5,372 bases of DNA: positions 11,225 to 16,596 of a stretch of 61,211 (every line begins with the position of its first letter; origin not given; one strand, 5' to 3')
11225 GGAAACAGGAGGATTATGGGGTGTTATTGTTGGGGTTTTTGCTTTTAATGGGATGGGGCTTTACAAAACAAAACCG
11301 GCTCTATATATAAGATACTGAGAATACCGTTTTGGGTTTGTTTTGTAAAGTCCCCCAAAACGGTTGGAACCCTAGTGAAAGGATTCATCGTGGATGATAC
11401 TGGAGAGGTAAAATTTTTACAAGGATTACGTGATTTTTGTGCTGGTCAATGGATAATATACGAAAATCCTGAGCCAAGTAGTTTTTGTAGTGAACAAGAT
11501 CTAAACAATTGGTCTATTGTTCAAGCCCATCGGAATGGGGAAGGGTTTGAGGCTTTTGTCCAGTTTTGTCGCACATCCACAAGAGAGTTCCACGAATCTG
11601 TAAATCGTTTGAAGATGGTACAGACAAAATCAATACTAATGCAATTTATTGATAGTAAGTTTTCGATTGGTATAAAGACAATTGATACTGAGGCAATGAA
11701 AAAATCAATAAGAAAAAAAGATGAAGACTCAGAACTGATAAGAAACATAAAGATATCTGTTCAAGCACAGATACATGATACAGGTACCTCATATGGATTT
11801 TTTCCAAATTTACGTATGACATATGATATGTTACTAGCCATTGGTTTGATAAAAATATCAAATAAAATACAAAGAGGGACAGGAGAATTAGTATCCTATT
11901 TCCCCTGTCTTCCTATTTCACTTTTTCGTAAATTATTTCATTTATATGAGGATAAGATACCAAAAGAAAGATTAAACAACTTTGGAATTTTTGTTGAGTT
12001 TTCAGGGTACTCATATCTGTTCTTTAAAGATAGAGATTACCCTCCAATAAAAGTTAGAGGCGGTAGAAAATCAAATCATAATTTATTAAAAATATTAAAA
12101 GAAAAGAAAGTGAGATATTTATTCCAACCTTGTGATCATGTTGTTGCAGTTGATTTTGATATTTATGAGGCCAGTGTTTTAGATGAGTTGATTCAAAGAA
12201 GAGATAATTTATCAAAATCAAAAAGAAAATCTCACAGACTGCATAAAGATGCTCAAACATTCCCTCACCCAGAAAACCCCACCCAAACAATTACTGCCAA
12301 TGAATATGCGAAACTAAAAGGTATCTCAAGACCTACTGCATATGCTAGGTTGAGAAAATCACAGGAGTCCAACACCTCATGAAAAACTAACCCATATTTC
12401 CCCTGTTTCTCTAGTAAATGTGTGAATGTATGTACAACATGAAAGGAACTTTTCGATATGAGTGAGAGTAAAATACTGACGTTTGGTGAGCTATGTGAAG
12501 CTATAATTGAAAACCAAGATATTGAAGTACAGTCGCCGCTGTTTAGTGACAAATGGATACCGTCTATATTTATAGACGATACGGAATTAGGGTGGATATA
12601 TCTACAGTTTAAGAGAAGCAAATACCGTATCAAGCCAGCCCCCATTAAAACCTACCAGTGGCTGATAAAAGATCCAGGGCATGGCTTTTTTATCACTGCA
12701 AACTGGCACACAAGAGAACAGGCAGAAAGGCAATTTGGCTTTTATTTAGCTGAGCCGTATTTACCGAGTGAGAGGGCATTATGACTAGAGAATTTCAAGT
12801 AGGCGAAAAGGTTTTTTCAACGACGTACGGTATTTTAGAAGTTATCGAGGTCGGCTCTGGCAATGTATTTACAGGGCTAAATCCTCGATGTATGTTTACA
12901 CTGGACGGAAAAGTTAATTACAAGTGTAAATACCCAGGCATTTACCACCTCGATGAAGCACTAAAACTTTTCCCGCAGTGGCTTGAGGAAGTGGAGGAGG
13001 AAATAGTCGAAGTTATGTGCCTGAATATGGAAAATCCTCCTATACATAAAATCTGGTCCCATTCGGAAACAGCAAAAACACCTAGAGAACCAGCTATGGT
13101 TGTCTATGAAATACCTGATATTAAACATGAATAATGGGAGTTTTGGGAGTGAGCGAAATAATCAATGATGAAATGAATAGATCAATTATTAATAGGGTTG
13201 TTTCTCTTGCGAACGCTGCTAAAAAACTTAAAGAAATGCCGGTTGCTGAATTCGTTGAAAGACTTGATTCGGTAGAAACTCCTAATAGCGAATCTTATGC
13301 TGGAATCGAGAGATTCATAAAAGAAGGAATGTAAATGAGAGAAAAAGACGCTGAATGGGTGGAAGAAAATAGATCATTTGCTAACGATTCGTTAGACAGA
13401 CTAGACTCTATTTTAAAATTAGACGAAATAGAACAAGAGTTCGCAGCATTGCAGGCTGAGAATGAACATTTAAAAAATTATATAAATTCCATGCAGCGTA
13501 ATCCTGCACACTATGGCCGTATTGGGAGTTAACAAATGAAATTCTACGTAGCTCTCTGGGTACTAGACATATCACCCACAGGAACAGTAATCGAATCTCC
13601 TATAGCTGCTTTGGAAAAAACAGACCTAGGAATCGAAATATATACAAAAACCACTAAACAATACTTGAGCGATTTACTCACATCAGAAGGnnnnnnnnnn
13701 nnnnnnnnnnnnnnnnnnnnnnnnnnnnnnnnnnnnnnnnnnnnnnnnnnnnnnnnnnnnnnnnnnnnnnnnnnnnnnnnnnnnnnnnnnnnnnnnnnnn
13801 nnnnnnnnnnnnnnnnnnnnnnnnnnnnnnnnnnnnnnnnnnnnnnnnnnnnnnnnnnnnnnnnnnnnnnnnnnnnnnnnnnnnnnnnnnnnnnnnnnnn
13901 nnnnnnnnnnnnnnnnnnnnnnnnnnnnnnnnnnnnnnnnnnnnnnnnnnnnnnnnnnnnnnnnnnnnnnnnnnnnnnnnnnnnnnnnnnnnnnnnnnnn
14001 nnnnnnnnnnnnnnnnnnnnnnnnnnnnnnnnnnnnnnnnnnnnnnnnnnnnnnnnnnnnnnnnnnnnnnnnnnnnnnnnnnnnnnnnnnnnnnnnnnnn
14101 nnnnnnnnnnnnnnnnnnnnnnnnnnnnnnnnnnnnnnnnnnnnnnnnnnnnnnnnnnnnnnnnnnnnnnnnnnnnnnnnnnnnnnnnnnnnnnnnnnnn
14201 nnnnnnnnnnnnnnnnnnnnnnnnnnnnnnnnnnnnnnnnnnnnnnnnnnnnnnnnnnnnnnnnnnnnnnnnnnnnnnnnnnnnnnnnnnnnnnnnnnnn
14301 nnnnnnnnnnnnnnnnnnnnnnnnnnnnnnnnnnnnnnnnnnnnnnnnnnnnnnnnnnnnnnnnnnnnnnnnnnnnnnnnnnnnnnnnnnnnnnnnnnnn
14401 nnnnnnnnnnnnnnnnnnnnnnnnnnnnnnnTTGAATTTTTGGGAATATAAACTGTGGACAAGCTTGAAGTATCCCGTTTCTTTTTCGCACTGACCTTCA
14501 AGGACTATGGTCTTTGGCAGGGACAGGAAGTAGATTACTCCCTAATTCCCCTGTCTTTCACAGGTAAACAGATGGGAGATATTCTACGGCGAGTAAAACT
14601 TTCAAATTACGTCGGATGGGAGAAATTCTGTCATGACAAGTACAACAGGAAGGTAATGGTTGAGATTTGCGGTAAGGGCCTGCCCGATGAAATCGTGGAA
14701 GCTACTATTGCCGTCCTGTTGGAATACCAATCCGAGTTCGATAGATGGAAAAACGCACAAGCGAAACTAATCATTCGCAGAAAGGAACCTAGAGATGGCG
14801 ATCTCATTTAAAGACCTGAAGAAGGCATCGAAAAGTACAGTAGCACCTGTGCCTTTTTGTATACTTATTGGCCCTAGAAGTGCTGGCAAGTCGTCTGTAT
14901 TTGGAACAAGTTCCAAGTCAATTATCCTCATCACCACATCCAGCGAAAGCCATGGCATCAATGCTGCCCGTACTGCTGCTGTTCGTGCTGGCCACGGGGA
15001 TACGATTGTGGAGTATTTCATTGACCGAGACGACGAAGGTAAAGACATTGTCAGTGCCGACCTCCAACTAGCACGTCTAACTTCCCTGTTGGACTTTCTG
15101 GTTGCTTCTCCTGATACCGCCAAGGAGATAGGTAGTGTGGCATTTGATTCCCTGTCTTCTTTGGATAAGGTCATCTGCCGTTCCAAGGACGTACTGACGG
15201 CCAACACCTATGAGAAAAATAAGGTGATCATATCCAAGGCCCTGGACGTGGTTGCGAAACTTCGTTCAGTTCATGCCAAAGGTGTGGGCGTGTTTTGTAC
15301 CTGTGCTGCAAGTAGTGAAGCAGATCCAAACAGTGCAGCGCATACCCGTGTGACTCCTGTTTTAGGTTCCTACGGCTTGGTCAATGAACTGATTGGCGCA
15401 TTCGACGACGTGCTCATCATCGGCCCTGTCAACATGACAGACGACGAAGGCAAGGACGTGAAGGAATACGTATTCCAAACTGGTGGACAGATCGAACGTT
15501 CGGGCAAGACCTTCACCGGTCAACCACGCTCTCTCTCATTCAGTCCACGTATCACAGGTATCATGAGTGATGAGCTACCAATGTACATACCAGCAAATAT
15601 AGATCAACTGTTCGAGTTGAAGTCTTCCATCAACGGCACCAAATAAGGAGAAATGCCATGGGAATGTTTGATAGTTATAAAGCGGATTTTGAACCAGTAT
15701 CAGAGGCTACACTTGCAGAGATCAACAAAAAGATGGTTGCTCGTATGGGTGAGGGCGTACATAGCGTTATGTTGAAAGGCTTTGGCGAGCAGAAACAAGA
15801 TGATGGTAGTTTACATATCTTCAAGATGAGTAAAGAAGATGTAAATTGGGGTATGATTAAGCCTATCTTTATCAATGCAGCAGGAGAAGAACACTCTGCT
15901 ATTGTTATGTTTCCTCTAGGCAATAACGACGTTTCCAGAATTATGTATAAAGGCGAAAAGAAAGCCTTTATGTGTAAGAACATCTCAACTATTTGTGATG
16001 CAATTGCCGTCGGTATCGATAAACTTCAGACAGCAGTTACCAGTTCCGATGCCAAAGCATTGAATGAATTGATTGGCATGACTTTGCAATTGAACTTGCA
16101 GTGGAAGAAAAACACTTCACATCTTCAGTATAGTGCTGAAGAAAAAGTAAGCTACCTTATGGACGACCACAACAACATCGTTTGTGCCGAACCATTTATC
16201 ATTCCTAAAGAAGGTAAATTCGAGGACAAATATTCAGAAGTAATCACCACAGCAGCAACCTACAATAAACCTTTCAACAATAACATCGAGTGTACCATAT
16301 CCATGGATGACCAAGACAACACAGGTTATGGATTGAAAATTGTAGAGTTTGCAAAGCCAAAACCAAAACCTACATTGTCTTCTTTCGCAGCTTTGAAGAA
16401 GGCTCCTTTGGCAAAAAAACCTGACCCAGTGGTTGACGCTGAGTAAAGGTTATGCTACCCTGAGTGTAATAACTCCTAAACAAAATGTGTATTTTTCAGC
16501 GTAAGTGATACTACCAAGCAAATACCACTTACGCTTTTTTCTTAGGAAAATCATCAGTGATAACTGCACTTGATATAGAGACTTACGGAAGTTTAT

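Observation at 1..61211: The word (GA)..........(TA) is about 50-fold over-represented, on both strands and in all reading frames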

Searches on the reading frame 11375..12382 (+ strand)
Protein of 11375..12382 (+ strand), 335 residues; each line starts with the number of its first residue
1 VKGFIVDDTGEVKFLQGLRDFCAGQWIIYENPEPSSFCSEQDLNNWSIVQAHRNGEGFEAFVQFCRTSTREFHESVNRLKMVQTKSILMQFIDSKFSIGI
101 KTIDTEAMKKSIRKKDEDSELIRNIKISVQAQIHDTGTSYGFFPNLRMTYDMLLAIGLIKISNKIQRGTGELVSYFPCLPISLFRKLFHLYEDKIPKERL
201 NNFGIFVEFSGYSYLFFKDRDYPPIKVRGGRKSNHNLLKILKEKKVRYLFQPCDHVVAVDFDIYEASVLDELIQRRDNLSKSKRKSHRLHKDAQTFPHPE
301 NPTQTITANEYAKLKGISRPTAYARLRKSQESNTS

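Call 5: search_protein_families(library=pfam, proteins=[window:11375-12382:+])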
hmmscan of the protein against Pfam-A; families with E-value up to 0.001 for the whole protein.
window:11375-12382:+ (335 aa): 0 families

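Call 30: search_protein_families(library=phrogs, max_evalue=0.001, proteins=[window:11375-12382:+])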
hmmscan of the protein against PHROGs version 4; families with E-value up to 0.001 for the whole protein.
window:11375-12382:+ (335 aa): 0 families

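Call 75: search_protein_families(library=ncbifam, max_evalue=0.01, proteins=[window:11375-12382:+])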
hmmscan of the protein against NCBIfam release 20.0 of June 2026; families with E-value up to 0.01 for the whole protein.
window:11375-12382:+ (335 aa): 0 families

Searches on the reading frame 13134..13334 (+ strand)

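Call 68: search_protein_families(library=pfam, max_evalue=0.01, proteins=[window:13134-13334:+])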
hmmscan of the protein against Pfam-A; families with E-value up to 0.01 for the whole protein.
window:13134-13334:+ (66 aa): 1 family
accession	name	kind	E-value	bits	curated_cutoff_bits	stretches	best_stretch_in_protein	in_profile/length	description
PF19011.5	DUF5740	-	0.00029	21.5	26.5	1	24-64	9-49/94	Family of unknown function (DUF5740)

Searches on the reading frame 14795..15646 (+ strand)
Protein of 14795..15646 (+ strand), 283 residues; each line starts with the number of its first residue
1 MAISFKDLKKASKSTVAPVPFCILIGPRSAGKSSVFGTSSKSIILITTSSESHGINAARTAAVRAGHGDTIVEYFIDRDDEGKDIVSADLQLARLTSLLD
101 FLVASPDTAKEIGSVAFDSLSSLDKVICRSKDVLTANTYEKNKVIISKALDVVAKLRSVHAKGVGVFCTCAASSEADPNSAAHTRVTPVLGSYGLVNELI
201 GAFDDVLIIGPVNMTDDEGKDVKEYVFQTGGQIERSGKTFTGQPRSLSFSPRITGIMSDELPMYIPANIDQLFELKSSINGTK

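Call 29: search_protein_families(library=pfam, max_evalue=0.01, proteins=[window:14795-15646:+])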
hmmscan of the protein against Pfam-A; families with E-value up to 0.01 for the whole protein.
window:14795-15646:+ (283 aa): 0 families

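Call 30: search_protein_families(library=phrogs, max_evalue=0.001, proteins=[window:14795-15646:+])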
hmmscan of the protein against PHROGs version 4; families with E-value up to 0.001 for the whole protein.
window:14795-15646:+ (283 aa): 0 families

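Call 75: search_protein_families(library=ncbifam, max_evalue=0.01, proteins=[window:14795-15646:+])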
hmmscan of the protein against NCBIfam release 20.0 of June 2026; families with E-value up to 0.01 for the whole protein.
window:14795-15646:+ (283 aa): 0 families

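Call 95: search_solved_structures(query=window:14795-15646:+, max_evalue=5)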
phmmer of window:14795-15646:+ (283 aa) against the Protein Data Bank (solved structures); distinct sequences matched with E-value up to 5: 1.
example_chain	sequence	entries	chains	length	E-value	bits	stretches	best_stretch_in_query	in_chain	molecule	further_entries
3ss6_A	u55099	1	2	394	0.53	12.8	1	16-92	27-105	Acetyl-CoA acetyltransferase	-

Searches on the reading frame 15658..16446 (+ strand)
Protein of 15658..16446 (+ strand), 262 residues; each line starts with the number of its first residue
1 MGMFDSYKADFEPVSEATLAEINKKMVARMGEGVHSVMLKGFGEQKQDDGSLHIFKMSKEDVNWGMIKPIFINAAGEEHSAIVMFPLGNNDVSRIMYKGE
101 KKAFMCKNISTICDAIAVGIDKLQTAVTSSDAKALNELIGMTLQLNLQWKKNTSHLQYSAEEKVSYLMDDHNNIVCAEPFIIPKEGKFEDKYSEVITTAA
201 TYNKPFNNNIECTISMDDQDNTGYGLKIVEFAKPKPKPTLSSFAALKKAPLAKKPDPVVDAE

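Call 29: search_protein_families(library=pfam, max_evalue=0.01, proteins=[window:15658-16446:+])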
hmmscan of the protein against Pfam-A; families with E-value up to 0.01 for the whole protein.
window:15658-16446:+ (262 aa): 0 families

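Call 30: search_protein_families(library=phrogs, max_evalue=0.001, proteins=[window:15658-16446:+])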
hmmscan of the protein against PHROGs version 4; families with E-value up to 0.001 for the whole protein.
window:15658-16446:+ (262 aa): 0 families

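Call 75: search_protein_families(library=ncbifam, max_evalue=0.01, proteins=[window:15658-16446:+])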
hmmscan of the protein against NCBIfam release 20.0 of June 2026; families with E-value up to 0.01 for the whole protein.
window:15658-16446:+ (262 aa): 0 families

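Call 96: search_solved_structures(query=window:15658-16446:+, max_evalue=5)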
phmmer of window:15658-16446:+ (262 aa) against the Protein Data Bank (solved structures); distinct sequences matched with E-value up to 5: 2.
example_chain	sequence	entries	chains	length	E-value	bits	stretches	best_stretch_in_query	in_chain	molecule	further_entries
4ytd_A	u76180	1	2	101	1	12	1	108-162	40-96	Protein bicaudal D homolog 1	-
9c2d_S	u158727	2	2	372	1.8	11.2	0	110-158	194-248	Tail protein | Putative tail protein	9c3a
